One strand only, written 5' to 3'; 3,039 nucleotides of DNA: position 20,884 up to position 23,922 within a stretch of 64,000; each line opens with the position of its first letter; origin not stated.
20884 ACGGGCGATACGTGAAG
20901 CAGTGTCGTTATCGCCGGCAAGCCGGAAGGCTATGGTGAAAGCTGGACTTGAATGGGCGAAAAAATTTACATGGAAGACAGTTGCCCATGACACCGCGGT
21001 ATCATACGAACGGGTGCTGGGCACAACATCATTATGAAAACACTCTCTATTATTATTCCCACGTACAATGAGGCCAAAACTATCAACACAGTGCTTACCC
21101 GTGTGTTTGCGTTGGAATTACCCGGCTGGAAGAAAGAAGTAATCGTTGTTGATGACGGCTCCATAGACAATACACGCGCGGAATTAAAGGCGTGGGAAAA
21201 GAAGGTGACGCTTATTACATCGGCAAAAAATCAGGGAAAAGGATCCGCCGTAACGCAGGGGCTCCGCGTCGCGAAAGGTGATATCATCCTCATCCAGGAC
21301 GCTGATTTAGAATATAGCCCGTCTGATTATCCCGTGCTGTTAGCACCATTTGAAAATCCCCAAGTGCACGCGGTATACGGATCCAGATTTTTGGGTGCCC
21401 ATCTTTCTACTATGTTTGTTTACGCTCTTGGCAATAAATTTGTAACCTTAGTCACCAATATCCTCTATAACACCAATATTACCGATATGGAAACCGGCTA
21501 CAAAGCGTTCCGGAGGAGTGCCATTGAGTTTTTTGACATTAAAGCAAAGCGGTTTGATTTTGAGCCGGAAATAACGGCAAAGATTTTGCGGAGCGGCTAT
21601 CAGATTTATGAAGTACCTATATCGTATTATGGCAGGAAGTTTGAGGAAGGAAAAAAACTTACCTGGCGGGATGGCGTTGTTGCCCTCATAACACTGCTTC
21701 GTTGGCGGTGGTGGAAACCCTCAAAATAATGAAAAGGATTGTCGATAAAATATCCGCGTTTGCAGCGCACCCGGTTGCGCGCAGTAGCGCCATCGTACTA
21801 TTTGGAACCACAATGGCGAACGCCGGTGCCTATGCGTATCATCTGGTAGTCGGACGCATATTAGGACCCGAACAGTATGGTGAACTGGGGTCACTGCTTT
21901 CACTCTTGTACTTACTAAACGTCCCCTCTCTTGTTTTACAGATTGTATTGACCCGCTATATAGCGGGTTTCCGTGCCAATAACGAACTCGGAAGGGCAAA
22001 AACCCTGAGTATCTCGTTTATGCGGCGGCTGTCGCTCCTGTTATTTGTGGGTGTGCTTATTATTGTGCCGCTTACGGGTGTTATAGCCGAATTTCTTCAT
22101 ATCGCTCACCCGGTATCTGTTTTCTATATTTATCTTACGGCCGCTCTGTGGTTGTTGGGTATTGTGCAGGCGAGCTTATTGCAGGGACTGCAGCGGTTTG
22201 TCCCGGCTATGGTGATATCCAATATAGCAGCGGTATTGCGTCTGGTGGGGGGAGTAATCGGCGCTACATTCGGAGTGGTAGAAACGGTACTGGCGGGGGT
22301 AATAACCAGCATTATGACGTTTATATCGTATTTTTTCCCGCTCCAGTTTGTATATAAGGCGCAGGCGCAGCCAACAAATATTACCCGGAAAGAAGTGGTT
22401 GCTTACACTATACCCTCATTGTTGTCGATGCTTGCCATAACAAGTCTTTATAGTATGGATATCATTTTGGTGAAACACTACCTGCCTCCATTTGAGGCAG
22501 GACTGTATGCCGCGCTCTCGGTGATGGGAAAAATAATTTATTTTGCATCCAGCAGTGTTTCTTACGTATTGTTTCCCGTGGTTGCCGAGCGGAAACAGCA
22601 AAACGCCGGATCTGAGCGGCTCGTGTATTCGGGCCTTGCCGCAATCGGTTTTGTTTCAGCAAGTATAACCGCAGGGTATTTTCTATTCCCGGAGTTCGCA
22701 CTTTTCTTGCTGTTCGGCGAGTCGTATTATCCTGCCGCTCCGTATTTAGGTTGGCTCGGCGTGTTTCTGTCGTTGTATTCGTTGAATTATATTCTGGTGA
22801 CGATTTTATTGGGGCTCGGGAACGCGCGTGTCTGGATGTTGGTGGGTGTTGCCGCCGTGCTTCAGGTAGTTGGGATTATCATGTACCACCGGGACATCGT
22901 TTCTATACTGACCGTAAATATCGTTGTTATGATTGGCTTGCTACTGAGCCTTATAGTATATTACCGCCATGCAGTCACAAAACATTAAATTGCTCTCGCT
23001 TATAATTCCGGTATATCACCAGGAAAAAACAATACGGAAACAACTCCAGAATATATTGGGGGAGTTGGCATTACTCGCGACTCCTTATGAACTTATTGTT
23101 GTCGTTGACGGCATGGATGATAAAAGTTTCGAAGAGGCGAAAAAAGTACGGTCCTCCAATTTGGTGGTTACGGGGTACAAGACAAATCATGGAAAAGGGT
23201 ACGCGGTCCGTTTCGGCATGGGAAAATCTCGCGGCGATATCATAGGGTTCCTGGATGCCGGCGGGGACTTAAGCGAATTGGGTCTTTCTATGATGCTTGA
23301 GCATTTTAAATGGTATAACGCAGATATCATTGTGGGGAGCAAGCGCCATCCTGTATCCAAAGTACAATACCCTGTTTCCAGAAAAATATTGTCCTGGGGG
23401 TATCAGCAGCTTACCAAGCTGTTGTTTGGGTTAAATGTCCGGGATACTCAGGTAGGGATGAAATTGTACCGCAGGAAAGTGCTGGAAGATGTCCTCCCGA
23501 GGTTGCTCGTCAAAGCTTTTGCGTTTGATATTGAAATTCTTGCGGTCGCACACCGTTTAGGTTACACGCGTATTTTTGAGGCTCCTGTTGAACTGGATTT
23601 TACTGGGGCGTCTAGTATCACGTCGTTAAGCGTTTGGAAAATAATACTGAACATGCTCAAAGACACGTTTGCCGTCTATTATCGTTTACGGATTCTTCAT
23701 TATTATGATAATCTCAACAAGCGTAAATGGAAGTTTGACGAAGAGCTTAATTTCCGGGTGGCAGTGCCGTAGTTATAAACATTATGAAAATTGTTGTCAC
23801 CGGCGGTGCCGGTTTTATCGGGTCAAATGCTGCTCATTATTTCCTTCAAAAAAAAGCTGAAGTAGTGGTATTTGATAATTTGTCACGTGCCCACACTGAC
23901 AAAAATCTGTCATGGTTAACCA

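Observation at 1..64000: Supercluster of stacked three-component (GT2 synthase + flippase + GT-C transferase) extracytoplasmic glycosylation modules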

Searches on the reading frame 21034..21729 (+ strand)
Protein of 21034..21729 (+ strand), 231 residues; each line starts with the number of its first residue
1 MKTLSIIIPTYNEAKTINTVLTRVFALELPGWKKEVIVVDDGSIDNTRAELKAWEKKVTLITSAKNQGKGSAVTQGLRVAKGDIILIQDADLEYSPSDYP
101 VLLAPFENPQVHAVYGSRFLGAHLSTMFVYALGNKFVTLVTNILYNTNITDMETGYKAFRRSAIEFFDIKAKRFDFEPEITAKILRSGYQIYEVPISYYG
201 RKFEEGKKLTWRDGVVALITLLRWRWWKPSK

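Call 5: search_protein_families(library=pfam, proteins=[window:21034-21729:+], max_evalue=0.01)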
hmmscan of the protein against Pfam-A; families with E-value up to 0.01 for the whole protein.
window:21034-21729:+ (231 aa): 3 families
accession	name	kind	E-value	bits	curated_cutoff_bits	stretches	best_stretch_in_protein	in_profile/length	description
PF00535.33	Glycos_transf_2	-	1.7e-34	119.6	23.3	1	5-165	1-165/168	Glycosyl transferase family 2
PF13641.12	Glyco_tranf_2_3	-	8.8e-11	42.7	27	1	4-141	3-132/230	Glycosyltransferase like family 2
PF10111.15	Glyco_tranf_2_2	-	1.1e-05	25.5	27.3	1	5-96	1-96/276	Glycosyltransferase like family 2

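Call 11: find_encoding_contigs(protein=window:21034-21729:+, flank=10000, max_places=6)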
Protein window:21034-21729:+ (231 aa): 24 contigs read that carry it; 6 places shown.
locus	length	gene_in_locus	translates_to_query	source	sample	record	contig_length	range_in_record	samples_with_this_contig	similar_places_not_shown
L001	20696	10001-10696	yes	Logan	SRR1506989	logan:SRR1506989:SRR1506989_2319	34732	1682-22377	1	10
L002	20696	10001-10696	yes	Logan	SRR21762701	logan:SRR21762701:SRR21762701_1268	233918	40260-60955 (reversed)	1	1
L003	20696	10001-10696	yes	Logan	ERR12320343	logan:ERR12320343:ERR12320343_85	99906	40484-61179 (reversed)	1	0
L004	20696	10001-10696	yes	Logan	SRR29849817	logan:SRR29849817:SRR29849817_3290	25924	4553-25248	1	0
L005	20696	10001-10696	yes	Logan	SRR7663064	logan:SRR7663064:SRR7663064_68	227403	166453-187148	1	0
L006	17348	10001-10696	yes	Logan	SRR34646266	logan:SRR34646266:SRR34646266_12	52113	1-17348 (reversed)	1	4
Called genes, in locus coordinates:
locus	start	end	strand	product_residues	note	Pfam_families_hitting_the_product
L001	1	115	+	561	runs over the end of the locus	PF13231:PMT_2 (faint)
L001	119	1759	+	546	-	PF13231:PMT_2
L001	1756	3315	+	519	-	-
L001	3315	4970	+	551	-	-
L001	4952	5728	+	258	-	PF00535:Glycos_transf_2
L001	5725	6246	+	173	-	PF18915:DUF5667 (weak)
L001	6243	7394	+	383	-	PF26314:MptA_B_family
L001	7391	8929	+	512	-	-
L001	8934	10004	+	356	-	PF13439:Glyco_transf_4 (weak), PF20706:GT4-conflict, PF00534:Glycos_transf_1, PF13692:Glyco_trans_1_4, PF13524:Glyco_trans_1_2 (weak)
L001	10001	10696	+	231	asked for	PF00535:Glycos_transf_2, PF10111:Glyco_tranf_2_2 (faint), PF13641:Glyco_tranf_2_3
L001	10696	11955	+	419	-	PF01943:Polysacc_synt (weak), PF13440:Polysacc_synt_3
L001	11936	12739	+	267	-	PF00535:Glycos_transf_2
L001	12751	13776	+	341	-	PF01073:3Beta_HSD, PF01370:Epimerase, PF02719:Polysacc_synt_2, PF04321:RmlD_sub_bind, PF07993:NAD_binding_4, PF08659:KR (weak), PF16363:GDP_Man_Dehyd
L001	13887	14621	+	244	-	PF02353:CMAS (weak), PF05175:MTS (faint), PF08003:Methyltransf_9 (faint), PF13489:Methyltransf_23, PF13847:Methyltransf_31, PF08241:Methyltransf_11, PF08242:Methyltransf_12, PF13649:Methyltransf_25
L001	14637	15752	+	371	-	PF13439:Glyco_transf_4, PF13579:Glyco_trans_4_4, PF20706:GT4-conflict, PF00534:Glycos_transf_1, PF13692:Glyco_trans_1_4, PF13524:Glyco_trans_1_2 (weak)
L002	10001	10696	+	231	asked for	PF00535:Glycos_transf_2, PF10111:Glyco_tranf_2_2 (faint), PF13641:Glyco_tranf_2_3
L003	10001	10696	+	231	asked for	PF00535:Glycos_transf_2, PF10111:Glyco_tranf_2_2 (faint), PF13641:Glyco_tranf_2_3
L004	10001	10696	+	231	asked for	PF00535:Glycos_transf_2, PF10111:Glyco_tranf_2_2 (faint), PF13641:Glyco_tranf_2_3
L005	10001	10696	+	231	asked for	PF00535:Glycos_transf_2, PF10111:Glyco_tranf_2_2 (faint), PF13641:Glyco_tranf_2_3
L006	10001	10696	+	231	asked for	PF00535:Glycos_transf_2, PF10111:Glyco_tranf_2_2 (faint), PF13641:Glyco_tranf_2_3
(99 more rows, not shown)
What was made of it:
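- Checked: g12 carries a precomputed MptA_B_family hit (call 11).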

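Call 12: search_protein_families(library=ncbifam, proteins=[window:21034-21729:+], max_evalue=0.001)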
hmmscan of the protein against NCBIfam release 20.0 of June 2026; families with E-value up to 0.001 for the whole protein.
window:21034-21729:+ (231 aa): 25 families
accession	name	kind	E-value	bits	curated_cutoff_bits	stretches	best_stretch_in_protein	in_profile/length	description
TIGR04182.1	glyco_TIGR04182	equivalog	7.4e-35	120.7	325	1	5-223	3-216/293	S-layer glycoprotein N-glycosyltransferase AglJ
TIGR03937.1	PgaC_IcaA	equivalog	4.6e-19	68.7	422.3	1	2-117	45-162/407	poly-beta-1,6-N-acetyl-D-glucosamine synthase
NF041875.1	EPS_EpsD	equivalog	1.5e-17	64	370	1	4-96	1-94/325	exopolysaccharide biosynthesis glycosyltransferase EpsD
NF041391.1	DPhHxTase_Halo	equivalog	2.2e-17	62.7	375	1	10-204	3-189/213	dolichyl-phosphate hexose transferase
TIGR04283.1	glyco_like_mftF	equivalog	7.9e-16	58.3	182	1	4-131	1-123/221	TIGR04283 family arsenosugar biosynthesis glycosyltransferase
NF047588.1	GlcsyltransPgfSStrep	equivalog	2e-15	56.8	500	1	4-167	3-167/308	glycosyltransferase PgfS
NF007986.1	PRK10714.1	equivalog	4e-15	55.6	529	1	2-207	6-209/316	undecaprenyl-phosphate 4-deoxy-4-formamido-L-arabinose transferase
TIGR03965.1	mycofact_glyco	equivalog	4.3e-15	55.6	280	1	3-116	75-189/467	mycofactocin biosynthesis glycosyltransferase MftF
NF010496.0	PRK13915.1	equivalog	5.6e-15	55.2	262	1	2-116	31-153/307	glucosyl-3-phosphoglycerate synthase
NF007482.0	PRK10073.1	equivalog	2.3e-14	53.2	423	1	2-104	6-108/334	glycosyltransferase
NF058614.1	PPMAGASynPpgS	equivalog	3.7e-14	52.7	370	1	6-210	4-208/226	polyprenyl-phospho-N-acetylgalactosaminyl synthase PpgS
NF047683.1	TeichurnBiosyTuaG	equivalog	1.4e-10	41.3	400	1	3-96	7-101/252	teichuronic acid biosynthesis protein TuaG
NF038302.1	EPS_HpsE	equivalog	4.4e-08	32.5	300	1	4-91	3-96/307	hormogonium polysaccharide biosynthesis glycosyltransferase HpsE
TIGR04242.1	nodulat_NodC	equivalog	1.4e-07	30.8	550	1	4-116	50-166/395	chitooligosaccharide synthase NodC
TIGR03469.1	HpnB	hypoth_equivalog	3.4e-07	29.6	379.25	1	4-104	46-158/386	hopene-associated glycosyltransferase HpnB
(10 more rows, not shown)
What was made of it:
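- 21034..21729 (+): g15: DPM1/AglJ-like polyprenyl-P-sugar synthase candidate, 231 aa, no TM helix, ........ motif. NCBIfam gives full-length matches to AglJ, ArnC, PpgS and DPhHxTase (call 12).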

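Call 13: list_cluster_members(proteins=[window:21034-21729:+, window:11152-12792:+, window:52310-55501:+, window:38222-42232:+, window:61288-62373:+])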
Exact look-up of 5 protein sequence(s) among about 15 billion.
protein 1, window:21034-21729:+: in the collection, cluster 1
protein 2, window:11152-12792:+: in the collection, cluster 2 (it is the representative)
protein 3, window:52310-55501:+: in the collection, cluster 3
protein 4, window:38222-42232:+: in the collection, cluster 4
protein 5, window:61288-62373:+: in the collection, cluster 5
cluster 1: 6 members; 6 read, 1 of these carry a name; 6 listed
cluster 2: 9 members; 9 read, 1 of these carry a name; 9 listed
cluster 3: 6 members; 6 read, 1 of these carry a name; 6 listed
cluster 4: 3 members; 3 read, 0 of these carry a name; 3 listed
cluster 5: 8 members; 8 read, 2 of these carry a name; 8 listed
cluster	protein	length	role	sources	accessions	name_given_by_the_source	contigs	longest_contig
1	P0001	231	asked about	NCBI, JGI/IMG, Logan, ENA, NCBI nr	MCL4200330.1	glycosyltransferase family 2 protein [Patescibacteria group bacterium]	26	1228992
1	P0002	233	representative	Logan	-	-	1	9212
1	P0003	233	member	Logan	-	-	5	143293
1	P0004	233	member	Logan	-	-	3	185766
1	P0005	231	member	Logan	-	-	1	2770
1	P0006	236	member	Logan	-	-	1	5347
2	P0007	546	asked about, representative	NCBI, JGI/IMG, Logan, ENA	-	-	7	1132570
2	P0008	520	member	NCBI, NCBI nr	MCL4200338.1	glycosyltransferase family 39 protein [Patescibacteria group bacterium]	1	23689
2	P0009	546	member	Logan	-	-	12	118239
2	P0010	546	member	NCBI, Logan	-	-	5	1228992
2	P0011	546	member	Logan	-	-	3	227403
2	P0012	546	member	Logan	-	-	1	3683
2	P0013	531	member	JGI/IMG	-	-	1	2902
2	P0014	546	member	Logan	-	-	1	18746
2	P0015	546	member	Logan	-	-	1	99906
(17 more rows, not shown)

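Call 21: search_solved_structures(query=window:21034-21729:+, max_evalue=0.001)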
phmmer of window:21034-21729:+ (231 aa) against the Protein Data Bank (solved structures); distinct sequences matched with E-value up to 0.001: 27.
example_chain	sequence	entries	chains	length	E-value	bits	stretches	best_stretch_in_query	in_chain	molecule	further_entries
5mlz_A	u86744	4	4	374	1.5e-18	70.7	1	4-206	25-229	Dolichol monophosphate mannose synthase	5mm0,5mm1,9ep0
9hwj_A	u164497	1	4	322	1.4e-12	51.1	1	2-208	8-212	Undecaprenyl-phosphate 4-deoxy-4-formamido-L-arabinose transferase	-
6yv7_B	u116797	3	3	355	4.9e-12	49.3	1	4-97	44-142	Glycosyl transferase, family 2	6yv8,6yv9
6yv7_A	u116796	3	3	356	5e-12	49.3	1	4-97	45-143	Glycosyl transferase, family 2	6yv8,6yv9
9bhc_C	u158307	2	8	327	1.1e-11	48.2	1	2-207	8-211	Undecaprenyl-phosphate 4-deoxy-4-formamido-L-arabinose transferase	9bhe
8vxh_A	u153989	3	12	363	1.5e-11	47.7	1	2-207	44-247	Undecaprenyl-phosphate 4-deoxy-4-formamido-L-arabinose transferase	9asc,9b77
2z87_A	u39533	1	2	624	2.1e-11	47.3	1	4-109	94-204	Chondroitin synthase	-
2z86_A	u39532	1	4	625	2.1e-11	47.3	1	4-109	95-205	Chondroitin synthase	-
6p61_A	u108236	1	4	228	3.4e-11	46.6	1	3-114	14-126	Glycosyltransferase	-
7pdo_A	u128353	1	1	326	1.9e-08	37.6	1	2-116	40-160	Glucosyl-3-phosphoglycerate synthase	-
7p5l_A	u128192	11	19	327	1.9e-08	37.6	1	2-116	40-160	Glucosyl-3-phosphoglycerate synthase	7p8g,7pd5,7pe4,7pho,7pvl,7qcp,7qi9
3ckj_A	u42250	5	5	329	3.1e-07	33.7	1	2-107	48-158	Putative uncharacterized protein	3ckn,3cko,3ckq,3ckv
5eke_A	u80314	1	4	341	3.1e-07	33.6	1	4-98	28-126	Uncharacterized glycosyltransferase sll0501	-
5ekp_C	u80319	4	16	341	3.1e-07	33.6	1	4-98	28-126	Uncharacterized glycosyltransferase sll0501 | Glycosyltransferase sll0501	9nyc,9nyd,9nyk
9nye_A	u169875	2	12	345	3.2e-07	33.6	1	4-98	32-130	Glycosyltransferase sll0501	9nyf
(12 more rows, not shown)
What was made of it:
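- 21034..21729 (+): PDB 5mlz E 1.5e-18 over residues 4-206, then ArnC (call 21).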

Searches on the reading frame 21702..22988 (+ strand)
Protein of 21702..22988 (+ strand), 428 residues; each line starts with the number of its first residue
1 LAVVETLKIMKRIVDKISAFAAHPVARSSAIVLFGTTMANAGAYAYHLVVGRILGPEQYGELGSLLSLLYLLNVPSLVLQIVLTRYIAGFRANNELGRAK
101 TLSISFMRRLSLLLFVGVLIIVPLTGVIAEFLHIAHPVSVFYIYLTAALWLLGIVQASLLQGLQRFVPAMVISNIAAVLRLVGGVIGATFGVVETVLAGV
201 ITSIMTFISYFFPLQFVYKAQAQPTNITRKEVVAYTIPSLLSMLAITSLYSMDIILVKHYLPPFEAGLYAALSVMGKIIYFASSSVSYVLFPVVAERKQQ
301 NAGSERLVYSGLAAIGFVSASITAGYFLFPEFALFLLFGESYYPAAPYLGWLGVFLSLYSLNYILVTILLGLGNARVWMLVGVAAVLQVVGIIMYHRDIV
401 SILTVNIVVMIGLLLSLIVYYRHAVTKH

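Call 5: search_protein_families(library=pfam, proteins=[window:21702-22988:+], max_evalue=0.01)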
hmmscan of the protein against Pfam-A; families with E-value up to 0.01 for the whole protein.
window:21702-22988:+ (428 aa): 2 families
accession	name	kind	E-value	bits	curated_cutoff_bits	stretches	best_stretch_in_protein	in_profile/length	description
PF13440.11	Polysacc_synt_3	-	7.3e-09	35.7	23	1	49-346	1-292/293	Polysaccharide biosynthesis protein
PF01943.22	Polysacc_synt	-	1.4e-06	28.4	28.2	1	30-296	6-272/274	Polysaccharide biosynthesis protein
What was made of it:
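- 21729..22988 (+): g16: Wzx-type (MOP) flippase, 12 TM helices, lying between the two synthase candidates. Pfam Polysacc_synt_3 35.7 bits and Polysacc_synt 28.4 bits (call 5).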

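Call 12: search_protein_families(library=ncbifam, proteins=[window:21702-22988:+], max_evalue=0.001)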
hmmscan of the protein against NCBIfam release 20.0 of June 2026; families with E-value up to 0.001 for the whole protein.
window:21702-22988:+ (428 aa): 1 family
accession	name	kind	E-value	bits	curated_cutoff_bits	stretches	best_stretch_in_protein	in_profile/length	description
NF002826.0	PRK03001.1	equivalog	0.0009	18.5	369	0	169-230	8-67/285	zinc metalloprotease HtpX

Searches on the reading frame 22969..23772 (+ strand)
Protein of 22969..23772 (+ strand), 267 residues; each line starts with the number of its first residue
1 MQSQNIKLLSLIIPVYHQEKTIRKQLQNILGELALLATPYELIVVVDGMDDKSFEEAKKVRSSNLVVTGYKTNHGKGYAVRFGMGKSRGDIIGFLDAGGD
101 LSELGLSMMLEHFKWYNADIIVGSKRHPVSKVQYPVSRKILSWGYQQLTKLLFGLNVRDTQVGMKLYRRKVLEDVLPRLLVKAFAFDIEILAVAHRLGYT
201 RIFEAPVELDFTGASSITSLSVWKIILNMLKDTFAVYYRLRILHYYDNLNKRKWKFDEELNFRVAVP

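Call 5: search_protein_families(library=pfam, proteins=[window:22969-23772:+], max_evalue=0.01)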
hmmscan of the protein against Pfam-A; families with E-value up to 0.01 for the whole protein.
window:22969-23772:+ (267 aa): 2 families
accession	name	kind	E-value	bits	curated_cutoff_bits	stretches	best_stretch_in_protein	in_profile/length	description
PF00535.33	Glycos_transf_2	-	4.9e-19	69.3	23.3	1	10-175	1-167/168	Glycosyl transferase family 2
PF13641.12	Glyco_tranf_2_3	-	0.0068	16.9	27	1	9-97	3-95/230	Glycosyltransferase like family 2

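Call 12: search_protein_families(library=ncbifam, proteins=[window:22969-23772:+], max_evalue=0.001)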
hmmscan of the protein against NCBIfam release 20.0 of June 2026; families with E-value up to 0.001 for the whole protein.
window:22969-23772:+ (267 aa): 12 families
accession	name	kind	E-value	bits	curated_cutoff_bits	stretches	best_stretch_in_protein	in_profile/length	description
NF058614.1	PPMAGASynPpgS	equivalog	2.4e-10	40.2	370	1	11-224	4-211/226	polyprenyl-phospho-N-acetylgalactosaminyl synthase PpgS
TIGR03937.1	PgaC_IcaA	equivalog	3.9e-10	39.2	422.3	1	2-114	40-151/407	poly-beta-1,6-N-acetyl-D-glucosamine synthase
NF007986.1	PRK10714.1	equivalog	4.9e-10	38.9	529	1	4-177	3-174/316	undecaprenyl-phosphate 4-deoxy-4-formamido-L-arabinose transferase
NF047588.1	GlcsyltransPgfSStrep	equivalog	1.1e-09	38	500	1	9-176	3-168/308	glycosyltransferase PgfS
NF007482.0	PRK10073.1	equivalog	5.4e-08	32.2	423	1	5-101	4-98/334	glycosyltransferase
NF010496.0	PRK13915.1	equivalog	7.9e-08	31.7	262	1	7-102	31-128/307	glucosyl-3-phosphoglycerate synthase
TIGR04283.1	glyco_like_mftF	equivalog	3.2e-07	30.2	182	1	9-102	1-86/221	TIGR04283 family arsenosugar biosynthesis glycosyltransferase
TIGR03111.1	glyc2_xrt_Gpos1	hypoth_equivalog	1.1e-05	24.5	363.95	1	8-114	50-157/439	TIGR03111 family XrtG-associated glycosyltransferase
NF041391.1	DPhHxTase_Halo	equivalog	1.3e-05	24.3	375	1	31-175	15-153/213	dolichyl-phosphate hexose transferase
NF041875.1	EPS_EpsD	equivalog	1.5e-05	24.6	370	1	9-135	1-126/325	exopolysaccharide biosynthesis glycosyltransferase EpsD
TIGR04182.1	glyco_TIGR04182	equivalog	7.5e-05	22.3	325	1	11-218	4-199/293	S-layer glycoprotein N-glycosyltransferase AglJ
NF047683.1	TeichurnBiosyTuaG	equivalog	0.00032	20.4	400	1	5-98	4-96/252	teichuronic acid biosynthesis protein TuaG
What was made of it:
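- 22969..23772 (+): g17: second DPM1/PpgS/ArnC-like synthase candidate, 267 aa. NCBIfam PpgS match over residues 11-224 (call 12).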

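Call 22: search_solved_structures(query=window:22969-23772:+, max_evalue=0.01)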
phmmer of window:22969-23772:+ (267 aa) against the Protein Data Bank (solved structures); distinct sequences matched with E-value up to 0.01: 16.
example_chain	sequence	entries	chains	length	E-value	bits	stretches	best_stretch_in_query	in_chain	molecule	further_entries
5mlz_A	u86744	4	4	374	6e-09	39.1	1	6-209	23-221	Dolichol monophosphate mannose synthase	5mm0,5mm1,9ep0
9hwj_A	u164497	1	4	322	3.8e-06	30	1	5-98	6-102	Undecaprenyl-phosphate 4-deoxy-4-formamido-L-arabinose transferase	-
5eke_A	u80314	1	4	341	1e-05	28.6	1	7-103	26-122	Uncharacterized glycosyltransferase sll0501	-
5ekp_C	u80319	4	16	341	1.1e-05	28.5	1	7-103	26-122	Uncharacterized glycosyltransferase sll0501 | Glycosyltransferase sll0501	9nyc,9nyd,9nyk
9nye_A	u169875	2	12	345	1.1e-05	28.5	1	7-103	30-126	Glycosyltransferase sll0501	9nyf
6h1j_A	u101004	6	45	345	1.6e-05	28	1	5-124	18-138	Probable ss-1,3-N-acetylglucosaminyltransferase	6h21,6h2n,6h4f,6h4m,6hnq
9bhc_C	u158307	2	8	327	4.5e-05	26.4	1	5-98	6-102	Undecaprenyl-phosphate 4-deoxy-4-formamido-L-arabinose transferase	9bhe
8vxh_A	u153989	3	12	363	5.7e-05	26.1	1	5-98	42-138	Undecaprenyl-phosphate 4-deoxy-4-formamido-L-arabinose transferase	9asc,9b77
5hea_A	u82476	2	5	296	5.8e-05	26.1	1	5-108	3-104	Putative glycosyltransferase (GalT1)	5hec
5tze_C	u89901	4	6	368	0.00015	24.8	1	9-119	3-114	Glycosyl transferase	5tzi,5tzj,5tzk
9omj_A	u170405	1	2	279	0.00086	22.2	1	10-109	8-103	Glycosyltransferase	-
9omh_A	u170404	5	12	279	0.00086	22.2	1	10-109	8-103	Glycosyltransferase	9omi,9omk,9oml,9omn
9omm_A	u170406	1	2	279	0.00086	22.2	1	10-109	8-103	Glycosyltransferase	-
6p61_A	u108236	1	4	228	0.0018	21.2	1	8-118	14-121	Glycosyltransferase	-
8vh7_A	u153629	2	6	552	0.007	19.3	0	25-97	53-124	Heparosan synthase B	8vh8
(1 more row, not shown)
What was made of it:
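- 22969..23772 (+): PDB 5mlz E 6e-9 over residues 6-209 (call 22).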
